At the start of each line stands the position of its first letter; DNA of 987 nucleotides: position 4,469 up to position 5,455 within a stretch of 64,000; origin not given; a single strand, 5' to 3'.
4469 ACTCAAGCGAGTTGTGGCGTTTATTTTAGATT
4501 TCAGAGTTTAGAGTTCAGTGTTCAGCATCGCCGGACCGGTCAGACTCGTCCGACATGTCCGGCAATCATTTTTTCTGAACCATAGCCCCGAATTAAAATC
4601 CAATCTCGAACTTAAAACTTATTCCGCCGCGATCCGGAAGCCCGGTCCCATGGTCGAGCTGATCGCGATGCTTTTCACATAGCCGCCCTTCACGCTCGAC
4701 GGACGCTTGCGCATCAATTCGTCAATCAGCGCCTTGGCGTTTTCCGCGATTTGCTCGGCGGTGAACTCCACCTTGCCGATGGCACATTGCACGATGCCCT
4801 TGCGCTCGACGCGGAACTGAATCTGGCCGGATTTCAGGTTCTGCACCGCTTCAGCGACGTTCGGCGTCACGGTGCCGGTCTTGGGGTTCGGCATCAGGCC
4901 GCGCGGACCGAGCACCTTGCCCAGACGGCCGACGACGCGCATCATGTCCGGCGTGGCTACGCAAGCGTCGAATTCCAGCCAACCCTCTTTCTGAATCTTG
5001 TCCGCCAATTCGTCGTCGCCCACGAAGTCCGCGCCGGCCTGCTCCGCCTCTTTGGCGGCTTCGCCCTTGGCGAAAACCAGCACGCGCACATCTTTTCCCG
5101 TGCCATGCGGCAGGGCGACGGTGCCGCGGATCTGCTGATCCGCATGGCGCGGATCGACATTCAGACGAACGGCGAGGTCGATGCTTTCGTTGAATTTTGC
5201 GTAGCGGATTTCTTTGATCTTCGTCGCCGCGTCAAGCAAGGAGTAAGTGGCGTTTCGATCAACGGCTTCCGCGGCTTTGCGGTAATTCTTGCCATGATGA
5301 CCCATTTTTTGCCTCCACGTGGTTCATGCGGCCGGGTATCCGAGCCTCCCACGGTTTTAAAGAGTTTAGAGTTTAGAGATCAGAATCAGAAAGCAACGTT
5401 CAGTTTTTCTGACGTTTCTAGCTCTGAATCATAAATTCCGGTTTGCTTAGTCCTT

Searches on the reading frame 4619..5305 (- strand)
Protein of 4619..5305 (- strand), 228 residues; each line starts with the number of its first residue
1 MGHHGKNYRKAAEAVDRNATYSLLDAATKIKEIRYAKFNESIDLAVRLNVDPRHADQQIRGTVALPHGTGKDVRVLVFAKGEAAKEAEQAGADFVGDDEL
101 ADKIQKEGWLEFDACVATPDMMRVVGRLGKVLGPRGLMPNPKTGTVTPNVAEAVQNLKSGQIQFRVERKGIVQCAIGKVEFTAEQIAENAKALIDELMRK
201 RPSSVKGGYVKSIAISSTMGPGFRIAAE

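Call 13: search_protein_families(library=pfam, proteins=[window:4619-5305:-], max_evalue=0.0001)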
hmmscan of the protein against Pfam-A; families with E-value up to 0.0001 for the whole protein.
window:4619-5305:- (228 aa): 1 family
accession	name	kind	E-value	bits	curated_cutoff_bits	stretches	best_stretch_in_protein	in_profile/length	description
PF00687.26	Ribosomal_L1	-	1.1e-74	250.8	32.2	1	31-221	2-198/198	Ribosomal protein L1p/L10e family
